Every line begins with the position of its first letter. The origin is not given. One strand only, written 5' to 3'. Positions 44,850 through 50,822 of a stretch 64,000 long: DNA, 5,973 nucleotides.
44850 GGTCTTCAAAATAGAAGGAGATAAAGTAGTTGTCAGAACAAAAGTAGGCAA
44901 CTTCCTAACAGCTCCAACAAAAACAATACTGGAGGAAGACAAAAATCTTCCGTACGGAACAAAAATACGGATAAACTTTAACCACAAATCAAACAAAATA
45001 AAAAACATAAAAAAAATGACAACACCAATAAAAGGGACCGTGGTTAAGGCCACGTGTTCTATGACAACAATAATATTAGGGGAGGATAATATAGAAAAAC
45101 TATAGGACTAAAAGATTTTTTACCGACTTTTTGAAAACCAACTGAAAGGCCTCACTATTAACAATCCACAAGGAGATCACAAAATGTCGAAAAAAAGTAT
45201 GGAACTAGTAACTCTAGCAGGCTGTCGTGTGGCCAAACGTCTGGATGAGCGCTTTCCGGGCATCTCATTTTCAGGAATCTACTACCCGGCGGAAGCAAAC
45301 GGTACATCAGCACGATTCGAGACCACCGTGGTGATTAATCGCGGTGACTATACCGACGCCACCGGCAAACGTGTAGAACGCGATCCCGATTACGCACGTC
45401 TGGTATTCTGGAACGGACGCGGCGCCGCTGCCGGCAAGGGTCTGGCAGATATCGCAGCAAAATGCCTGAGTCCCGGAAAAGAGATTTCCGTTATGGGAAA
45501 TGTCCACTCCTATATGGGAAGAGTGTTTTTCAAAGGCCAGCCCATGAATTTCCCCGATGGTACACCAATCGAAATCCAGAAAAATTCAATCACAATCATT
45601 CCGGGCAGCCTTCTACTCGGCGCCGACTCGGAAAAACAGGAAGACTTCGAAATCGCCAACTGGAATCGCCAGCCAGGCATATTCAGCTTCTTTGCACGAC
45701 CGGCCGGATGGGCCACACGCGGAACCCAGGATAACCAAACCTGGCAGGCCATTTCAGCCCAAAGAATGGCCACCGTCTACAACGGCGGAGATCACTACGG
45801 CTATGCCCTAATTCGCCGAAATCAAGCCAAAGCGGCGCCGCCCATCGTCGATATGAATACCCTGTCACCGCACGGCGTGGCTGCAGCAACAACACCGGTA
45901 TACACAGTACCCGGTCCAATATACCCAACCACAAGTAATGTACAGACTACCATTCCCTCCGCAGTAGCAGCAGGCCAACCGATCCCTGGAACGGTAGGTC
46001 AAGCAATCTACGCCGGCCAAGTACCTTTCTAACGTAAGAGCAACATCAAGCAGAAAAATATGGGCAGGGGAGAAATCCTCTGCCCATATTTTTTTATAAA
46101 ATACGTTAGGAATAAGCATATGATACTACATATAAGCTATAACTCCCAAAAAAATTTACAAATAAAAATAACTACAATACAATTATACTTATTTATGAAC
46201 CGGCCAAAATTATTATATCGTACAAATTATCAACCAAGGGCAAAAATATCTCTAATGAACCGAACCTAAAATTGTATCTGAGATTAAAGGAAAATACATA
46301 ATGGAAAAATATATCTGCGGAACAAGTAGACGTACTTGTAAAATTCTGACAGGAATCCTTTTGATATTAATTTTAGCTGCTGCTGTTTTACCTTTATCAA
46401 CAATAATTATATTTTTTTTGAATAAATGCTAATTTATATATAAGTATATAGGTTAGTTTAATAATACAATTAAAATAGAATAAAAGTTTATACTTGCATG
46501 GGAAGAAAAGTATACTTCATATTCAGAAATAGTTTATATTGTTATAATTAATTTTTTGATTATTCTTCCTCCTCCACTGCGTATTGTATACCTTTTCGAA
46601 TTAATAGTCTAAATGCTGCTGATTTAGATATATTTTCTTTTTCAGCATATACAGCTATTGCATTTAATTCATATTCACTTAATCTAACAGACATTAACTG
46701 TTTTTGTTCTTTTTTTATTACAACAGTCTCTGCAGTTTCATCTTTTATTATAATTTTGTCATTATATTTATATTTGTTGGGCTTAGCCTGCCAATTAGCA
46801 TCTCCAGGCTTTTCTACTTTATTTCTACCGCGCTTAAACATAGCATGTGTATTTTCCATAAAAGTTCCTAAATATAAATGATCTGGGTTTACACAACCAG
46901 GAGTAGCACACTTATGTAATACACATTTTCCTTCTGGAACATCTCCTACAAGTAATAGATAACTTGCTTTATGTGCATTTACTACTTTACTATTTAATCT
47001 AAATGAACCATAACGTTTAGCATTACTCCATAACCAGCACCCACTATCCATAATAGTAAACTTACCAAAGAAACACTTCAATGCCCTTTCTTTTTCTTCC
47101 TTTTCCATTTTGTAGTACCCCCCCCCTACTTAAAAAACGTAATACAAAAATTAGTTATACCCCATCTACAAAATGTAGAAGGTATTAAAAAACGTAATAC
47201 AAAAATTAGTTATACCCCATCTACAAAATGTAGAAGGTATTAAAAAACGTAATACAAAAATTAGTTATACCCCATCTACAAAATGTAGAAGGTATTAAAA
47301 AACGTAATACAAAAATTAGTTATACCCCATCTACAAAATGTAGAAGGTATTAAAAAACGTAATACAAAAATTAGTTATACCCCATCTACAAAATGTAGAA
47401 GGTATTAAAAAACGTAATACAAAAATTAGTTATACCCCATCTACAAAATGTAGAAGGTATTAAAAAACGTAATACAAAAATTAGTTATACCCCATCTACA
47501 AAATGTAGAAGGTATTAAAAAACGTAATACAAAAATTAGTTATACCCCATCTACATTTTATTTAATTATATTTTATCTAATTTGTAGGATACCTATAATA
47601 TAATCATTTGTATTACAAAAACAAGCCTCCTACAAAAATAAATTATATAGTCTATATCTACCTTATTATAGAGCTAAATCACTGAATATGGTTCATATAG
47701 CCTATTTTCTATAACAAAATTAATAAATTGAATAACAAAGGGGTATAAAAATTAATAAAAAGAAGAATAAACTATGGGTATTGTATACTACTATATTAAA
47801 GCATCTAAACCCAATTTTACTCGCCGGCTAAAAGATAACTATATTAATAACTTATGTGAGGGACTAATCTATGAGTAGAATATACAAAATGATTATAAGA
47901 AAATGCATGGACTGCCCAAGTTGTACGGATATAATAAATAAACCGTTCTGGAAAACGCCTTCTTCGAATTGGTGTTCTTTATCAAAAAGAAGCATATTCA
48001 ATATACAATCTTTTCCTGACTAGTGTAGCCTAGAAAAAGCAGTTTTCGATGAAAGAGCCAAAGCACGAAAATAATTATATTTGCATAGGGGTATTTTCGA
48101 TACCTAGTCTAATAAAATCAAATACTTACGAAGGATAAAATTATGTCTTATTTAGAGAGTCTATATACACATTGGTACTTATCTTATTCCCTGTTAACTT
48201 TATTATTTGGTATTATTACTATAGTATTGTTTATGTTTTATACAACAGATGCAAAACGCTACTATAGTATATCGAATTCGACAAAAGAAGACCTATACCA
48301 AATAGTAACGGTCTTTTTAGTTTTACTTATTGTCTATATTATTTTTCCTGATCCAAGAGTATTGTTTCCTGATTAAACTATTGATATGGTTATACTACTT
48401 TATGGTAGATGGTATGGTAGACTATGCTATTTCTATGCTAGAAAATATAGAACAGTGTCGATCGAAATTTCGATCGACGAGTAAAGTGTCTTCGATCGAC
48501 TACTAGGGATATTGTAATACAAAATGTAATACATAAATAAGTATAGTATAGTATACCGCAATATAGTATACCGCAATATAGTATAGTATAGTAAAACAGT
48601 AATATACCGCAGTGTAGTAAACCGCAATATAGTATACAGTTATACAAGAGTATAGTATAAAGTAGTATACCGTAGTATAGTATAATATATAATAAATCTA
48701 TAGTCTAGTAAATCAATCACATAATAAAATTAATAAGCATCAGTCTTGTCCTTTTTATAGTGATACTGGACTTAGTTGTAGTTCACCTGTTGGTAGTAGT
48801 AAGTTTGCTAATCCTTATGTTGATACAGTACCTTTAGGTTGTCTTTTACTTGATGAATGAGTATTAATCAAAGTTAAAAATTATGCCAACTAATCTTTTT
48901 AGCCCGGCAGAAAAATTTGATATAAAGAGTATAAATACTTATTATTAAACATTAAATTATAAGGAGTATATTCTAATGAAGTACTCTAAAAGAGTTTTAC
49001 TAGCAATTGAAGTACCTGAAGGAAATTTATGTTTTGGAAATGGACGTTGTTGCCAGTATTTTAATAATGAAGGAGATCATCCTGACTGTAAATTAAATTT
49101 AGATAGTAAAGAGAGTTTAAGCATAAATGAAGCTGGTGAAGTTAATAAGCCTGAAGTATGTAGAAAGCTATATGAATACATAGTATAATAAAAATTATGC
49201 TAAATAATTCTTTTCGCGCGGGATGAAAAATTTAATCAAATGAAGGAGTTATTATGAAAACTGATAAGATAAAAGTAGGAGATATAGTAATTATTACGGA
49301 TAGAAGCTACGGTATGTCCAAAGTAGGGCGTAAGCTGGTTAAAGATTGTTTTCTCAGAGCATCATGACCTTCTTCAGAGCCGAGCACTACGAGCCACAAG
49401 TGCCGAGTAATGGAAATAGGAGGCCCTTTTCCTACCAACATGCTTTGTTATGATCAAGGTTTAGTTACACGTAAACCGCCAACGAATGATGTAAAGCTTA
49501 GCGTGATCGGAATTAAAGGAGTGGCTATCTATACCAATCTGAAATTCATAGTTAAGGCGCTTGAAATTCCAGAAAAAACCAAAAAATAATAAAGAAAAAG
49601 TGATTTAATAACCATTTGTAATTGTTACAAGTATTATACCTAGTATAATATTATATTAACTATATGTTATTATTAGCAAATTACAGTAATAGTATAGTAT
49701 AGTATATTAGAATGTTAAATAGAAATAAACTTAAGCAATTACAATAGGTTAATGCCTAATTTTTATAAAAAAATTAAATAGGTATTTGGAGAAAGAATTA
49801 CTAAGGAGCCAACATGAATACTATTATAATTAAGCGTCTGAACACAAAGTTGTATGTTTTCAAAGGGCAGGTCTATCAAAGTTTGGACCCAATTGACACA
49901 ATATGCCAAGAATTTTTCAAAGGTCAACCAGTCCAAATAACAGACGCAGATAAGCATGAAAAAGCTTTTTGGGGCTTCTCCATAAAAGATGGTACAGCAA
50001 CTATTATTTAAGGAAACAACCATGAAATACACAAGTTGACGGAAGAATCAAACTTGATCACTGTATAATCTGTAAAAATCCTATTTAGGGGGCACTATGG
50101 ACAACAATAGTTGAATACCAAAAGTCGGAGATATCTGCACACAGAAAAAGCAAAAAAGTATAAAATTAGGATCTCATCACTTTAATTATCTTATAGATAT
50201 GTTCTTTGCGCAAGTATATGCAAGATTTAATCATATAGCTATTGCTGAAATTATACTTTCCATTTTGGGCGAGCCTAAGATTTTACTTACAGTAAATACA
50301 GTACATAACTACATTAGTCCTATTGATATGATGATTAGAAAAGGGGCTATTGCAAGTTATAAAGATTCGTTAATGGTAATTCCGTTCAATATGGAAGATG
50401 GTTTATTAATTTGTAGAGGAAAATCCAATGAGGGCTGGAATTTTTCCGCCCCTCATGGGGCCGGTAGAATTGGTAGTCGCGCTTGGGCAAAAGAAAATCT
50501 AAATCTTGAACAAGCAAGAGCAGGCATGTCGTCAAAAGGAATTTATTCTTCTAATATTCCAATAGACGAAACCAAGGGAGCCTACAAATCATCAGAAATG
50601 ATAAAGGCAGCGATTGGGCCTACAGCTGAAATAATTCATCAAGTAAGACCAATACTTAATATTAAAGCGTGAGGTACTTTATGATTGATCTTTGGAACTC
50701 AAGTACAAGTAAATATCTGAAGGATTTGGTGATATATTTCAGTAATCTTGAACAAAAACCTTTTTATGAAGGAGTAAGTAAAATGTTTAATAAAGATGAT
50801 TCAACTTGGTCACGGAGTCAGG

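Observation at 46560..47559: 55-bp array with a Cas12a-repeat-like hairpin feeding into an HNH-RHH gene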

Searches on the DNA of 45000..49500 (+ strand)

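Call 10: search_dna_similar(query=window:45000-49500:+, collection=phages, mode=near, max_rows=20)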
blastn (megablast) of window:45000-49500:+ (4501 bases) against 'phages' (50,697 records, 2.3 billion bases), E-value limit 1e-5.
No match.

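Call 53: search_rna_families(source=window, start=47000, end=47700, threshold=evalue, max_evalue=10)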
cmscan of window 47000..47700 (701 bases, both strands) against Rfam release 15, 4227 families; matches with E-value up to 10: 0.
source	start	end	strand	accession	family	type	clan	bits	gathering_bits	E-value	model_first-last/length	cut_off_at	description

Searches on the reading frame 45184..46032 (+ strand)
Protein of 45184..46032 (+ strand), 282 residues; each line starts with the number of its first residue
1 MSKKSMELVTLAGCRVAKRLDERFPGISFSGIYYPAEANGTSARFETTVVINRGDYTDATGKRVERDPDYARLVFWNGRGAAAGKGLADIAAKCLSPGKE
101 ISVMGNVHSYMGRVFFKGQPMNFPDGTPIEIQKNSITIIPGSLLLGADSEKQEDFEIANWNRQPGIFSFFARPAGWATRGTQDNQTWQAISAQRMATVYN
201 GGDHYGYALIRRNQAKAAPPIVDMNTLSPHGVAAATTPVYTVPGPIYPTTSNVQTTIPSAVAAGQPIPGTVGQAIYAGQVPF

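Call 8: search_protein_families(library=pfam, proteins=[window:45184-46032:+], max_evalue=0.01)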
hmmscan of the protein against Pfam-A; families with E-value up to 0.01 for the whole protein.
window:45184-46032:+ (282 aa): 0 families

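Call 9: search_protein_families(library=phrogs, proteins=[window:45184-46032:+], max_evalue=0.001)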
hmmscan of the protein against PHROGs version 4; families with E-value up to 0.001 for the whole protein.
window:45184-46032:+ (282 aa): 0 families

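Call 45: find_homologous_proteins(query=window:45184-46032:+)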
Query window:45184-46032:+ (282 aa): 9 proteins with E <= 0.001 among 2455 candidates. Only proteins of 155 to 494 residues were searched: fused or split forms outside these lengths cannot appear, so this answer is no evidence that the protein stands alone or is whole; lengths 'longer' or 'shorter' looks for them.
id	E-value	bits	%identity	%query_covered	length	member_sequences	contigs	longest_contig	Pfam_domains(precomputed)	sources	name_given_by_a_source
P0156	1.0e-187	640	100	100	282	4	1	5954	-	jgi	-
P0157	4.7e-70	254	55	80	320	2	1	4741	-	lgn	-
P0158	1.1e-68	250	51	79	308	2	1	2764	-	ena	-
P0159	1.3e-39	154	42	73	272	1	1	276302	-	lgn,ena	-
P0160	2.6e-39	153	42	73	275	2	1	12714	-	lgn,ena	-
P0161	5.2e-37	146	40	96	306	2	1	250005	-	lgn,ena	-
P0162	2.3e-36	144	40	93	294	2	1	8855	-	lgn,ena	-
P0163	2.0e-32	131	38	74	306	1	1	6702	-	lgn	-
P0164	2.5e-31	127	38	74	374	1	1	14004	-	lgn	-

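Call 46: find_encoding_contigs(protein=P0159, flank=8000, max_places=2)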
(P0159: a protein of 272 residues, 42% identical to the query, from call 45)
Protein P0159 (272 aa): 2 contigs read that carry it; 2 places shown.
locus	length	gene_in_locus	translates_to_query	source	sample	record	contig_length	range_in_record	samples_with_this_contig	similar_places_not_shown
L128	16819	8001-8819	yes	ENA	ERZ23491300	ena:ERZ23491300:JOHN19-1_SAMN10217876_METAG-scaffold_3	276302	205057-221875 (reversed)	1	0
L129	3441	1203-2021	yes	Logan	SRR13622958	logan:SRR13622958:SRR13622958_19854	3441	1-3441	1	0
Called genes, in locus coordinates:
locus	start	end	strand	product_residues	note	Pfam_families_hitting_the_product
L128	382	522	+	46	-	-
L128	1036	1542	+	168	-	-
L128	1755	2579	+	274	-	-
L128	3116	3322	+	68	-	-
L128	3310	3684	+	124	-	PF22751:DUF488-N3a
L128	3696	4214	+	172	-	PF18306:LDcluster4 (faint)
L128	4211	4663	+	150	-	-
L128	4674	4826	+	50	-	-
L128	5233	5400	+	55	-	-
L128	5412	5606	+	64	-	-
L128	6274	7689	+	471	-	-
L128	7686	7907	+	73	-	-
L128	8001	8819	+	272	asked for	-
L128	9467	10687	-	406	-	-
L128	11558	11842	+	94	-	-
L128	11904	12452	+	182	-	-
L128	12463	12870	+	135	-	-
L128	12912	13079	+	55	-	-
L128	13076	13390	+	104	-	-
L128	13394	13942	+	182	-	-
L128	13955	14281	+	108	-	-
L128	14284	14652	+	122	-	-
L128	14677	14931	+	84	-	-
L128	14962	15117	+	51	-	-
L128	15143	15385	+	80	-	-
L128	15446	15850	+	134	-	-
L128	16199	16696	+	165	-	-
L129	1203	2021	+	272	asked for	-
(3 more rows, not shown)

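Call 47: find_encoding_contigs(protein=P0161, flank=8000, max_places=2)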
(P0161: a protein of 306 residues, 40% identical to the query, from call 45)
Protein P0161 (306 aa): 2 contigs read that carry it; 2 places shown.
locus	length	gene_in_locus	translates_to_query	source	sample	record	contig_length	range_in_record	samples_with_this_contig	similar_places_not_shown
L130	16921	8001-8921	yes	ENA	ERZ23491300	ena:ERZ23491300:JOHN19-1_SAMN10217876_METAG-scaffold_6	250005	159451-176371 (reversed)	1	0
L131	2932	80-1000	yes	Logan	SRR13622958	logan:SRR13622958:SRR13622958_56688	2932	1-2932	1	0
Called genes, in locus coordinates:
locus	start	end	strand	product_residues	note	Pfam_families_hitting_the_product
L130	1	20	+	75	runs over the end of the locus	-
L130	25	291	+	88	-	-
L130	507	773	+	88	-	-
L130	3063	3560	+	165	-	-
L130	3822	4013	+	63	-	-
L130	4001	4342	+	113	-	-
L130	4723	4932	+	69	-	-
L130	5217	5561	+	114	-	PF22751:DUF488-N3a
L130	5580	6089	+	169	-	-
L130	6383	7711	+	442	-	-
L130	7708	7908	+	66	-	-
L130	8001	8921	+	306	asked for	-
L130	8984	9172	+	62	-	-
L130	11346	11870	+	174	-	-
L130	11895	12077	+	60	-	-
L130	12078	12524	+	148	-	PF08719:NADAR, PF08010:Phage_30_3 (weak)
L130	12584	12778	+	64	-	-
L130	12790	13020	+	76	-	-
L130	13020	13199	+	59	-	-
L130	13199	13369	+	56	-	-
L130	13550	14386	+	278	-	-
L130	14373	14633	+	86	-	-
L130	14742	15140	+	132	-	PF06094:GGACT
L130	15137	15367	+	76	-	-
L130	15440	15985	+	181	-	-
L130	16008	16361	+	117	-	-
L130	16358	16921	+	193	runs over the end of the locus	-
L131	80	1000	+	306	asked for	-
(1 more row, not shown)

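Call 48: find_encoding_contigs(protein=P0157, flank=8000, max_places=2)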
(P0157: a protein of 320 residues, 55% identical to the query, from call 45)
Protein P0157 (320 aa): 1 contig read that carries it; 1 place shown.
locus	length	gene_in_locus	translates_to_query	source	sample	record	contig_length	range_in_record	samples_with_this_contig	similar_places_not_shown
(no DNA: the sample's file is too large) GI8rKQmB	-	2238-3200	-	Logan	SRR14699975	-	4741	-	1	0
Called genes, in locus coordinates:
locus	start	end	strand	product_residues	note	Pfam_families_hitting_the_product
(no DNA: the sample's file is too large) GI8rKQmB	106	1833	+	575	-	-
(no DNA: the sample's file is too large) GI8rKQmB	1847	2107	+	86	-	-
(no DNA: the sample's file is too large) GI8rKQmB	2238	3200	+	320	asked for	-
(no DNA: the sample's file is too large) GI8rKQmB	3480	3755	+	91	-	-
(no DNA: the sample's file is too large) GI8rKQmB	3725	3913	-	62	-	-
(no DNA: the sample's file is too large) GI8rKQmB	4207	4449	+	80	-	-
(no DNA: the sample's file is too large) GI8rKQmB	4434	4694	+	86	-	-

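Call 51: search_protein_families(library=pfam, proteins=[L128:9467-10687:-], max_evalue=0.01)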
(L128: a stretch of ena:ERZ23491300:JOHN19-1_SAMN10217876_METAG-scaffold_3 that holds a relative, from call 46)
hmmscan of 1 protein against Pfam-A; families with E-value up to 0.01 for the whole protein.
L128:9467-10687:- (406 aa): 0 families

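Call 62: search_protein_families(library=phrogs, proteins=[L128:9467-10687:-, L128:11558-11842:+, L128:11904-12452:+, L130:8984-9172:+, L130:11346-11870:+], max_evalue=0.01)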
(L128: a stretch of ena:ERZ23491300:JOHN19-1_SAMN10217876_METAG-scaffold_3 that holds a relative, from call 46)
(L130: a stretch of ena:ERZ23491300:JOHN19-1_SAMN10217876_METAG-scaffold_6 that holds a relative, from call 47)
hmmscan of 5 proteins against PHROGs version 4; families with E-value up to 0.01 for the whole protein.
L128:9467-10687:- (406 aa): 21 families
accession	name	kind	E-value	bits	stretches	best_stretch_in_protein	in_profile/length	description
phrog_4715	-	DNA, RNA and nucleotide metabolism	3.7e-16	59.6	1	19-280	169-394/630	ParB-like partition protein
phrog_21315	-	unknown function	5.2e-12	46.4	1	10-176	21-194/415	-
phrog_498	-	other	3.2e-11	43.5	1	19-80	56-121/633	DNA methyltransferase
phrog_620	-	DNA, RNA and nucleotide metabolism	4e-09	37.9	1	18-62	29-74/217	ParB-like partition protein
phrog_1033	-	DNA, RNA and nucleotide metabolism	5.8e-09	37.2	2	22-88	59-138/334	ParB-like partition protein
phrog_2159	-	DNA, RNA and nucleotide metabolism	3.3e-08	34.3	1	17-56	80-124/365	ParB-like partition protein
phrog_26392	-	unknown function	4.5e-07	30.7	1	18-93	5-80/231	-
phrog_8071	-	DNA, RNA and nucleotide metabolism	1.7e-06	28.5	1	22-62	30-72/389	ParB-like partition protein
phrog_18056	-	DNA, RNA and nucleotide metabolism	2.3e-06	27.7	1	17-67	21-72/387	ParB-like partition nuclease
phrog_940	-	DNA, RNA and nucleotide metabolism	1.5e-05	25.4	1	18-84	26-94/388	nuclease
phrog_8947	-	unknown function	2.5e-05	25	1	12-61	30-80/219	-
phrog_723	-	DNA, RNA and nucleotide metabolism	3.4e-05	24.7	1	21-79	33-99/223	ParB-like partition protein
phrog_5475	-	unknown function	8.9e-05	22.4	1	23-62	28-67/458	-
phrog_9353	-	unknown function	0.0001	23.3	1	19-60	32-75/245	-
phrog_27360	-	unknown function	0.00016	22.1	1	19-58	29-75/312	-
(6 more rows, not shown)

L128:11558-11842:+ (94 aa): 0 families

L128:11904-12452:+ (182 aa): 0 families

L130:8984-9172:+ (62 aa): 0 families

L130:11346-11870:+ (174 aa): 0 families

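Call 87: find_encoding_contigs(protein=P0158, flank=6000, max_places=2)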
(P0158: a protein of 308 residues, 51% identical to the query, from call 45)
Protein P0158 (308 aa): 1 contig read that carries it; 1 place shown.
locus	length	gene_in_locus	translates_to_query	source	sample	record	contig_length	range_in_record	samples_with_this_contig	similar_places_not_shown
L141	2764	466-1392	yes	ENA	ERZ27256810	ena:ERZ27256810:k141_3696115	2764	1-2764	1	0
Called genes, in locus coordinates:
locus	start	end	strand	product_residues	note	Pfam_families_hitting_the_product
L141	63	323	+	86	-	-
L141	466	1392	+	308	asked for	-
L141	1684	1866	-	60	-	-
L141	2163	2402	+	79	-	-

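Call 88: find_encoding_contigs(protein=P0164, flank=6000, max_places=2)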
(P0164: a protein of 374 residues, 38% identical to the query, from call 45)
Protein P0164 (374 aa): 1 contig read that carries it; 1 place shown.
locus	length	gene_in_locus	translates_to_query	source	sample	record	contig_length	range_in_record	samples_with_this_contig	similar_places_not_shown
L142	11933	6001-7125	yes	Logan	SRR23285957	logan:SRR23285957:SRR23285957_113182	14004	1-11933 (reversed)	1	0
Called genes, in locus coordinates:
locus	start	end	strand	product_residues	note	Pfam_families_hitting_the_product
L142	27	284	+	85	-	-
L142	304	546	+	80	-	-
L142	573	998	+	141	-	-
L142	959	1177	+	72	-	-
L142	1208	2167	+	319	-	-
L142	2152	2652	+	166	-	-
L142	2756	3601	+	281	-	PF22751:DUF488-N3a, PF08719:NADAR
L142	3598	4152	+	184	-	-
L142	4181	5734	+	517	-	-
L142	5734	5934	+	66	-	-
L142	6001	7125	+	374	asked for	-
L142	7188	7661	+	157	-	-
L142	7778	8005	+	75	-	-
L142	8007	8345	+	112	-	-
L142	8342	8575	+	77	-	-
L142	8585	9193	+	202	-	-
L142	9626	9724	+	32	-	-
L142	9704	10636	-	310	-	-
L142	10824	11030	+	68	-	-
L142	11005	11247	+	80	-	-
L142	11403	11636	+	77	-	-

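Call 89: find_encoding_contigs(protein=P0162, flank=6000, max_places=2)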
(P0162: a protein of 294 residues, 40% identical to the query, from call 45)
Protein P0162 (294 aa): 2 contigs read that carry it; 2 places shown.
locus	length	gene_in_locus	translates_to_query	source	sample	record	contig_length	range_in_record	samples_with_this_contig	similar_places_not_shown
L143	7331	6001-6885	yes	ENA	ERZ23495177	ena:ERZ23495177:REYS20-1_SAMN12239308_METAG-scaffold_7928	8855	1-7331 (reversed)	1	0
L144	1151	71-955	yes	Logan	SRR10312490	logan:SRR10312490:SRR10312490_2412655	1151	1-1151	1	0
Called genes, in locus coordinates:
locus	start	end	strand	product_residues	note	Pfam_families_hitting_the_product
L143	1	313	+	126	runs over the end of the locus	-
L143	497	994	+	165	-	-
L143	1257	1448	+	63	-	-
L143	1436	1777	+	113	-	-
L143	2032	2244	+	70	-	-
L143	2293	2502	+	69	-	-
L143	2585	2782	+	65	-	-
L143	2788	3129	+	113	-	PF22751:DUF488-N3a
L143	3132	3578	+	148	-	PF01661:Macro (weak)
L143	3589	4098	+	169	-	-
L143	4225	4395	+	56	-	-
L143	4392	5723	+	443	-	-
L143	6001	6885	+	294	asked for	-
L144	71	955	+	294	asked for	-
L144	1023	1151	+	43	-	?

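Call 90: search_protein_families(library=phrogs, proteins=[L142:9704-10636:-, L141:1684-1866:-, L141:2163-2402:+, L142:7188-7661:+], max_evalue=0.01)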
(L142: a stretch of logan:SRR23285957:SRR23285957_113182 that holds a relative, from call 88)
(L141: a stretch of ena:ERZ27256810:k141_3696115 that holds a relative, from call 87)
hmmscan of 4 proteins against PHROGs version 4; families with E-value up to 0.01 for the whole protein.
L142:9704-10636:- (310 aa): 1 family
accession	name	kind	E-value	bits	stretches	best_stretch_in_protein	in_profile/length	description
phrog_15077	-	unknown function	5.4e-09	37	1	21-210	25-210/546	-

L141:1684-1866:- (60 aa): 0 families

L141:2163-2402:+ (79 aa): 0 families

L142:7188-7661:+ (157 aa): 0 families

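Call 111: search_protein_families(library=pfam, proteins=[L141:2163-2402:+], max_evalue=1)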
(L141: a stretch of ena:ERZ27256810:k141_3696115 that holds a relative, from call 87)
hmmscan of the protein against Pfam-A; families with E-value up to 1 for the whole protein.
L141:2163-2402:+ (79 aa): 2 families
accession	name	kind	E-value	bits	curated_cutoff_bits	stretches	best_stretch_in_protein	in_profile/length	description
PF12669.12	FeoB_associated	-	0.047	14.4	27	1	10-39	4-37/44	FeoB-associated Cys-rich membrane protein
PF04606.18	Ogr_Delta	-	0.064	13.6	26.3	1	34-61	1-28/47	Ogr/Delta-like zinc finger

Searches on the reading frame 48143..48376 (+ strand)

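Call 8: search_protein_families(library=pfam, proteins=[window:48143-48376:+], max_evalue=0.01)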
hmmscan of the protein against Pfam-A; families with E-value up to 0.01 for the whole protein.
window:48143-48376:+ (77 aa): 1 family
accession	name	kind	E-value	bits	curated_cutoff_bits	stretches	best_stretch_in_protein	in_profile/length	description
PF06157.16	DUF973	-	0.00088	18.9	26.4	1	13-67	56-110/309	Protein of unknown function (DUF973)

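Call 9: search_protein_families(library=phrogs, proteins=[window:48143-48376:+], max_evalue=0.001)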
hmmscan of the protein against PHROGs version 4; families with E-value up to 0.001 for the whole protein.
window:48143-48376:+ (77 aa): 0 families

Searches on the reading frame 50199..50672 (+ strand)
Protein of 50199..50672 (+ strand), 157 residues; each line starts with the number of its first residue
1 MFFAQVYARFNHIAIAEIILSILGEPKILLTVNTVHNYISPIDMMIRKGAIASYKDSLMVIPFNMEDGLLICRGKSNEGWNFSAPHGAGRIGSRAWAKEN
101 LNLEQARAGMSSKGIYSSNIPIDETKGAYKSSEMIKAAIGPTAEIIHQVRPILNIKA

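Call 8: search_protein_families(library=pfam, proteins=[window:50199-50672:+], max_evalue=0.01)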
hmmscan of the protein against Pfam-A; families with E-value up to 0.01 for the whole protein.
window:50199-50672:+ (157 aa): 1 family
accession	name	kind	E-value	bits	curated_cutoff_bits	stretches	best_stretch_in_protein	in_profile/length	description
PF01139.22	RtcB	-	4.7e-17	62.8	27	1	1-156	237-425/426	tRNA-splicing ligase RtcB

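Call 9: search_protein_families(library=phrogs, proteins=[window:50199-50672:+], max_evalue=0.001)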
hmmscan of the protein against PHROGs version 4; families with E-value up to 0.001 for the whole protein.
window:50199-50672:+ (157 aa): 2 families
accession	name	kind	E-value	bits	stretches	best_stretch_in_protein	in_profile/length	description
phrog_1075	-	DNA, RNA and nucleotide metabolism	8.6e-46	158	1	1-157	276-441/459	tRNA splicing ligase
phrog_32430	-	DNA, RNA and nucleotide metabolism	7.1e-32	111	1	31-157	11-138/139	tRNA splicing ligase RtcB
